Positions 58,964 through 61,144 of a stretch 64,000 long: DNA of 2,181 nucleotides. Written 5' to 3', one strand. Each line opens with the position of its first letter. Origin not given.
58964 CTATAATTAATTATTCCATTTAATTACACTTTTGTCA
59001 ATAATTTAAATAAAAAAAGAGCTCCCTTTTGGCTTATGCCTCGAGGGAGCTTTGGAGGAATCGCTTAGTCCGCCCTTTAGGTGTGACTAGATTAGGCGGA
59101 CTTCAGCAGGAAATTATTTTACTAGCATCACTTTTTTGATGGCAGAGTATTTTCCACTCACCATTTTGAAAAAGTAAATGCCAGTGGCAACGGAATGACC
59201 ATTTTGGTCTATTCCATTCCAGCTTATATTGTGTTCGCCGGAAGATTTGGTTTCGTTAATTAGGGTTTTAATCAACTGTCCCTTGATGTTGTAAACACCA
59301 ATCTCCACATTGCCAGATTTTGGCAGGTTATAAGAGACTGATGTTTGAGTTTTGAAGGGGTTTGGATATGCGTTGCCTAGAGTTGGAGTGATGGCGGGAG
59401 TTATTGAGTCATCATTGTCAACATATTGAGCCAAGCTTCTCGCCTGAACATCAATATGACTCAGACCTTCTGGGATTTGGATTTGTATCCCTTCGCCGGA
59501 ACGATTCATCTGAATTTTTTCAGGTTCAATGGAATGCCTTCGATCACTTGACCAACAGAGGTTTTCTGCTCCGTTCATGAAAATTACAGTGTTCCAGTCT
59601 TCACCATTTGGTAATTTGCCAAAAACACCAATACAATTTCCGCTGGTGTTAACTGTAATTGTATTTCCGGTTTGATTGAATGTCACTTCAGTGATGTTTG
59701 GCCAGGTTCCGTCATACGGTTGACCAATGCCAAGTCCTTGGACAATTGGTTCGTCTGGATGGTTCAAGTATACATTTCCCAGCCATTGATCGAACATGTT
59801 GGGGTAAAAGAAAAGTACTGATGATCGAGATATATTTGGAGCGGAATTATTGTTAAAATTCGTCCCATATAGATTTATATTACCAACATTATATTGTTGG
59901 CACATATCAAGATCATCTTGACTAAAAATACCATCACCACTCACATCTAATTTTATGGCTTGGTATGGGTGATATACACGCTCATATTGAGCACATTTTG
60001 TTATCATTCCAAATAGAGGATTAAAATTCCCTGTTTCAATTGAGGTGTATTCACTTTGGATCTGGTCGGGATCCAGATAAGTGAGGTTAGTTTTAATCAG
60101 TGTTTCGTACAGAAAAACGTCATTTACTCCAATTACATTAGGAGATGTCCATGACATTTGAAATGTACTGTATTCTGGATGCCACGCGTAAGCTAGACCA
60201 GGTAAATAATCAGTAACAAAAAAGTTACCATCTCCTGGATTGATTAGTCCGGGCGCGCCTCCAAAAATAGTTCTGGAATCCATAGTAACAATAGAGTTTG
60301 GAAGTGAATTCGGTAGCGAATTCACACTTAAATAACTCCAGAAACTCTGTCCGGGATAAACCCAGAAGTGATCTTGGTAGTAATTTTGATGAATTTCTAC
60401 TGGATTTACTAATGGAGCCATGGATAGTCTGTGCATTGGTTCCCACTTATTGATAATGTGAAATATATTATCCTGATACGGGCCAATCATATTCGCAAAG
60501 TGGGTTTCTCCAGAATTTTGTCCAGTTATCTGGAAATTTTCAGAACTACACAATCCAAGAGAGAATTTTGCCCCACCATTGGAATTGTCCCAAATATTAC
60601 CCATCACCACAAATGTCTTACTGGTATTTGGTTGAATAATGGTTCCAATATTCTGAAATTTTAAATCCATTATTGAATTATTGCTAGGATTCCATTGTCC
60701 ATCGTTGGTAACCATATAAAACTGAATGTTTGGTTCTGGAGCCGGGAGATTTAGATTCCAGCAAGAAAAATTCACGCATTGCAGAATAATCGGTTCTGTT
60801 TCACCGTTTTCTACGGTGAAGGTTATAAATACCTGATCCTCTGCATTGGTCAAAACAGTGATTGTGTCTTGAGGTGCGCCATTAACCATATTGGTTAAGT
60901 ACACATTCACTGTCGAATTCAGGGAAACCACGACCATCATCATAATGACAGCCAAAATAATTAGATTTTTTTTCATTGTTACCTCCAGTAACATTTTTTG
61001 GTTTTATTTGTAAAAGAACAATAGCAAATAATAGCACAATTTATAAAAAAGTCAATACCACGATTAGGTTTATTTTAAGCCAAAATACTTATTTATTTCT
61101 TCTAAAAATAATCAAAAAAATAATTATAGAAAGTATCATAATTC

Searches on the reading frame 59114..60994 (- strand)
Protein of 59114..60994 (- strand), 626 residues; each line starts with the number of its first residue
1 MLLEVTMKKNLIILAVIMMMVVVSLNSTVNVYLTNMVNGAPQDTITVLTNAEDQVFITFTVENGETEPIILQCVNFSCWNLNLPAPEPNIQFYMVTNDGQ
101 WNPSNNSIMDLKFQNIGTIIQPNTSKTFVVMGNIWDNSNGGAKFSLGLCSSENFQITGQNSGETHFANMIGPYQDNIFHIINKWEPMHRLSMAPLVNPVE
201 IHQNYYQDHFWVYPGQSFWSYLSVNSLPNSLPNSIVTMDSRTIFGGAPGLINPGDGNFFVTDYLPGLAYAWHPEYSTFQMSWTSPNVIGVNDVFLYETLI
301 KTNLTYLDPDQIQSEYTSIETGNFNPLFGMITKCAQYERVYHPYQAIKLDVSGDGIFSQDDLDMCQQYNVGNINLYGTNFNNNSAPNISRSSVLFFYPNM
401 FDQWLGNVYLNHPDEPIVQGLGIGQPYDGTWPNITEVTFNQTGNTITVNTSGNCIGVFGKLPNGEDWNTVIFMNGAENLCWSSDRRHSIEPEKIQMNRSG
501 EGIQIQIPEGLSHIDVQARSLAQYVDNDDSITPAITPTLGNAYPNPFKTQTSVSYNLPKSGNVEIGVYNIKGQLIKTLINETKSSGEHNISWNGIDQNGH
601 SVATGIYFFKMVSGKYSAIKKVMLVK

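Call 42: search_protein_families(library=pfam, proteins=[window:59114-60994:-], max_evalue=0.00001)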
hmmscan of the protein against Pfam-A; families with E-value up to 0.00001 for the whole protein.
window:59114-60994:- (626 aa): 2 families
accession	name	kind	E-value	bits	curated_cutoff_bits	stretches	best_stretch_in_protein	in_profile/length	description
PF13860.13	FlgD_ig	-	3.7e-11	43.3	27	1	550-613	11-75/79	FlgD Ig-like domain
PF18962.6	Por_Secre_tail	-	3.9e-09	37.1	27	1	543-623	2-74/75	Secretion system C-terminal sorting domain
